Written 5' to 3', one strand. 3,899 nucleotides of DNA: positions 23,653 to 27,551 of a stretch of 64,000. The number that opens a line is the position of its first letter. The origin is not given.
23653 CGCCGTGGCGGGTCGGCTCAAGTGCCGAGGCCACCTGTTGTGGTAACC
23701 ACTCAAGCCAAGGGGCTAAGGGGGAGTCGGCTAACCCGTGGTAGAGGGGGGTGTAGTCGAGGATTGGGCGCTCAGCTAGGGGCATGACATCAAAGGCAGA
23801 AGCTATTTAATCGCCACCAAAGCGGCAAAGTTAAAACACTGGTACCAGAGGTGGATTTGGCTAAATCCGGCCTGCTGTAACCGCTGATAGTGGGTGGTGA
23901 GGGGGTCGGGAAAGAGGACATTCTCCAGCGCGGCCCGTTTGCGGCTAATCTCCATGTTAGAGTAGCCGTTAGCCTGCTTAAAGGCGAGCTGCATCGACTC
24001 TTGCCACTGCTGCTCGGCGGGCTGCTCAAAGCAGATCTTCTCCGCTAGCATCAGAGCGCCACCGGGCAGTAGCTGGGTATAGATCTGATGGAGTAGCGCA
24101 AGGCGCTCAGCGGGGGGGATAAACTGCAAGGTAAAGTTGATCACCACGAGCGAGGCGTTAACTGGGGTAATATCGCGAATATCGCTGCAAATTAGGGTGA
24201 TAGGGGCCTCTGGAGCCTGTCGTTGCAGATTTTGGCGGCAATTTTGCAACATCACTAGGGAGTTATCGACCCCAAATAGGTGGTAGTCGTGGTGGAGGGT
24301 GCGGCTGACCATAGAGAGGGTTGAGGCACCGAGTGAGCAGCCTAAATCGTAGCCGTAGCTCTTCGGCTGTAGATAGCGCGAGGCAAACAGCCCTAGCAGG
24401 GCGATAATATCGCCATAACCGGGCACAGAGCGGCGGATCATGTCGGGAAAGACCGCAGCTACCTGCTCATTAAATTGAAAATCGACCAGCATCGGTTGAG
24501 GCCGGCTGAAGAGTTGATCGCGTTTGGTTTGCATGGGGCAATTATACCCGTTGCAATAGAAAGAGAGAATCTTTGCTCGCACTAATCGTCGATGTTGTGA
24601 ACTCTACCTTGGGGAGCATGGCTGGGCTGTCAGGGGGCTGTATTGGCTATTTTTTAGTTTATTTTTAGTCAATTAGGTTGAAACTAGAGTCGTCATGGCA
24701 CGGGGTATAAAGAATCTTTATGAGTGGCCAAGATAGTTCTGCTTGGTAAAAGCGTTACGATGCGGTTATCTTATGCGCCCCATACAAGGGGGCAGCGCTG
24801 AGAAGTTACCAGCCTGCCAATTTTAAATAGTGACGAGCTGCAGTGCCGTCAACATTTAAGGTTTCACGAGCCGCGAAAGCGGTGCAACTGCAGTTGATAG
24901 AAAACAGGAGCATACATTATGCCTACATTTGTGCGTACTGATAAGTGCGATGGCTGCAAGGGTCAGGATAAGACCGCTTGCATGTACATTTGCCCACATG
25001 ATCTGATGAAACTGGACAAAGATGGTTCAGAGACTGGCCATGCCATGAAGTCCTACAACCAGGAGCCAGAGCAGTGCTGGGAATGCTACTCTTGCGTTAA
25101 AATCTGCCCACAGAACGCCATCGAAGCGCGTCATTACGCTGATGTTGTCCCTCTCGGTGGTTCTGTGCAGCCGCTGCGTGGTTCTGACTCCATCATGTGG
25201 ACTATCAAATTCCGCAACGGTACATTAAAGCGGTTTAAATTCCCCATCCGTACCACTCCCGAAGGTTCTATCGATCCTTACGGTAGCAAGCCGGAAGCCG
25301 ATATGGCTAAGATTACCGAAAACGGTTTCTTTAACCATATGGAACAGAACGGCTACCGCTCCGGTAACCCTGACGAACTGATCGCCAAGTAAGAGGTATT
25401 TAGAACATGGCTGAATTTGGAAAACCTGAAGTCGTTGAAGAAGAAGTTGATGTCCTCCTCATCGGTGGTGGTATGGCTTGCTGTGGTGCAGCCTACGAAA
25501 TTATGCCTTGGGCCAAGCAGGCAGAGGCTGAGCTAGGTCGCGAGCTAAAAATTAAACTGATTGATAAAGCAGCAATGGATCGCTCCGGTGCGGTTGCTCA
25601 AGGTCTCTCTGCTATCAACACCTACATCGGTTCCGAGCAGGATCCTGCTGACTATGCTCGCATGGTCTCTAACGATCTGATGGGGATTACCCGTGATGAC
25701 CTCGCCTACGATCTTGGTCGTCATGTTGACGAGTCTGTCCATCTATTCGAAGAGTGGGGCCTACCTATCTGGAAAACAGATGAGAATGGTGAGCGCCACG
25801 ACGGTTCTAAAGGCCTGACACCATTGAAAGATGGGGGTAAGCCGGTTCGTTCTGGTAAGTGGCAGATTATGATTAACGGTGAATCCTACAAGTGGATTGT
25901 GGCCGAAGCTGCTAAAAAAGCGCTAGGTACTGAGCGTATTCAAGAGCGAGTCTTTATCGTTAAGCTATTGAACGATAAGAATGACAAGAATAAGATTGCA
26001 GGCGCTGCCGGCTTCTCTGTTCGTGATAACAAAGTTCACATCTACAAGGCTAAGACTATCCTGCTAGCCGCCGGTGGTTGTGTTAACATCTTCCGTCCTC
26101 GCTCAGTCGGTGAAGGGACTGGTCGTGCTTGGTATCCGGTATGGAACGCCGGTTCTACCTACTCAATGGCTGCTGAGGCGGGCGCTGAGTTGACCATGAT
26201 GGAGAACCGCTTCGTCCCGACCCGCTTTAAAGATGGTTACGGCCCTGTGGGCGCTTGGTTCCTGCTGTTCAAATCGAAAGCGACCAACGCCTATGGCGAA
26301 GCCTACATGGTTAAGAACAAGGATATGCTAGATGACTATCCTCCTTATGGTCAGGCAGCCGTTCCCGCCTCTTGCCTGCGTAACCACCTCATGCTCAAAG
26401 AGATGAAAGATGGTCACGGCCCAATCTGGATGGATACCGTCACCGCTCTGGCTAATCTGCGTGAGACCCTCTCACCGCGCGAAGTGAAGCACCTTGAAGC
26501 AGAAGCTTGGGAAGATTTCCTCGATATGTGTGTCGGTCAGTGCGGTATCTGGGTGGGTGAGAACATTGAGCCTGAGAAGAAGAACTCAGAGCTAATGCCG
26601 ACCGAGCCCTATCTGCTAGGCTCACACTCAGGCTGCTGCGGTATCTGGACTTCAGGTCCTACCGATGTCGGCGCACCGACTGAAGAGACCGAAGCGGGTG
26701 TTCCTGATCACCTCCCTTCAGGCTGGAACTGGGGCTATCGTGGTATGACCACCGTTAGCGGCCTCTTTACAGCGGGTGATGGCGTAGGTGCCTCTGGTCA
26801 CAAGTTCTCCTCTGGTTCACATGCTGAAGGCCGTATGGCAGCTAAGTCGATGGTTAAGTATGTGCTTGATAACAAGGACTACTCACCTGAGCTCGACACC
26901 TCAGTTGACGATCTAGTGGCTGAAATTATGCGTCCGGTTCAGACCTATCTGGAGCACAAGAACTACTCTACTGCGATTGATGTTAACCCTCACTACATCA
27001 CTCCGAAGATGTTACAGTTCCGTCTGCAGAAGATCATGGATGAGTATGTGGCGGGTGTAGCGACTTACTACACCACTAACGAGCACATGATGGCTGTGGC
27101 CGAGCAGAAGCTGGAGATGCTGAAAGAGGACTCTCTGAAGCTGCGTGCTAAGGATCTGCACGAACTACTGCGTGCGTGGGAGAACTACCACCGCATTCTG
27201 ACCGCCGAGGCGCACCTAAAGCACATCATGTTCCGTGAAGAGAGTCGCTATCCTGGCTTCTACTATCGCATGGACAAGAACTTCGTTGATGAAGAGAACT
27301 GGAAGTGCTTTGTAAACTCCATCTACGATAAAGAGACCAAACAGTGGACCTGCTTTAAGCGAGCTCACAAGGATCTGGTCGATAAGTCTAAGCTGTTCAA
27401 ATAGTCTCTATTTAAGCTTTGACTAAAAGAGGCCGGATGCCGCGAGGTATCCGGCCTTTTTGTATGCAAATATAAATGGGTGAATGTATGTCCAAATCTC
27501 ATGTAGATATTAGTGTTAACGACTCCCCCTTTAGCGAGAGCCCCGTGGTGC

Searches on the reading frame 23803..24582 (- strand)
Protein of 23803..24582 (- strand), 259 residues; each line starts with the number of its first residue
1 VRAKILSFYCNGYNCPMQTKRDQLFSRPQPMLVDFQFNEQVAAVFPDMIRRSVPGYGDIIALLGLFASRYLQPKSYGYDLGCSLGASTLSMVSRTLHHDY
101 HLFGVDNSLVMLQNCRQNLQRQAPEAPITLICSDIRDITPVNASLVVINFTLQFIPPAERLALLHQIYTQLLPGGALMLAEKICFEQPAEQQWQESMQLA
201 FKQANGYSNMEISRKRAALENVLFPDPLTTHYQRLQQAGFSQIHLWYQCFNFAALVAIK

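Call 73: search_protein_families(library=pfam, proteins=[window:23803-24582:-], max_evalue=0.00001)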
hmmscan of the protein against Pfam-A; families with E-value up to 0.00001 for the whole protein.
window:23803-24582:- (259 aa): 4 families
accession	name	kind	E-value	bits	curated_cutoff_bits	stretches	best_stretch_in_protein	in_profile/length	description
PF13649.12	Methyltransf_25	-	1.3e-11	45.5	27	1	79-175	3-97/97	Methyltransferase domain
PF08241.18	Methyltransf_11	-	1.7e-08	35.4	21.2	1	79-178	2-94/95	Methyltransferase domain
PF13847.12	Methyltransf_31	-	3.5e-06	27.2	27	1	78-198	8-127/145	Methyltransferase domain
PF08242.18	Methyltransf_12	-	5.2e-06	27.6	30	1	79-177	2-98/98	Methyltransferase domain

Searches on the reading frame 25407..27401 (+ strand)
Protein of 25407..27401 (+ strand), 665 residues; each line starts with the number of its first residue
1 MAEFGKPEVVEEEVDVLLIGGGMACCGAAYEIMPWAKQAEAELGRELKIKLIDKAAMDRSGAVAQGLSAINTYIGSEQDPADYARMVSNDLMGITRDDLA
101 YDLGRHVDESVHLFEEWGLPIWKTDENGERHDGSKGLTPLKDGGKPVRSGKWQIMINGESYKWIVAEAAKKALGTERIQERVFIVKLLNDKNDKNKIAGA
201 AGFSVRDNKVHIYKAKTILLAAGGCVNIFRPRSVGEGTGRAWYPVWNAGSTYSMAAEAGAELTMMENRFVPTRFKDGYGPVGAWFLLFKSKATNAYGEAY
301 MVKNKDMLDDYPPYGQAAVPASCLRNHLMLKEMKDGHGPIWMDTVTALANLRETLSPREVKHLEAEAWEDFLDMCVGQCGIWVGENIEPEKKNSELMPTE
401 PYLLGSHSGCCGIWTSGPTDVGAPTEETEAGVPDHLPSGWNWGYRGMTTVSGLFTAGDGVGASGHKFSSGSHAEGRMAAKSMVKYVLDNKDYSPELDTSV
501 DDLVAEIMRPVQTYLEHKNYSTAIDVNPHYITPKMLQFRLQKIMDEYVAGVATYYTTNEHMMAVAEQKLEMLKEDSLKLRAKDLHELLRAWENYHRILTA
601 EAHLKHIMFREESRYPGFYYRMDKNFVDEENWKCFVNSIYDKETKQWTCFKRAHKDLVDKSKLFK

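Call 73: search_protein_families(library=pfam, proteins=[window:25407-27401:+], max_evalue=0.00001)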
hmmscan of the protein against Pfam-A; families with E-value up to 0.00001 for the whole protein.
window:25407-27401:+ (665 aa): 1 family
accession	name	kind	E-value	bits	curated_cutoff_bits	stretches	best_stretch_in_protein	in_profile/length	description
PF00890.30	FAD_binding_2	-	7.9e-09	35.6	20.4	1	15-272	1-255/414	FAD binding domain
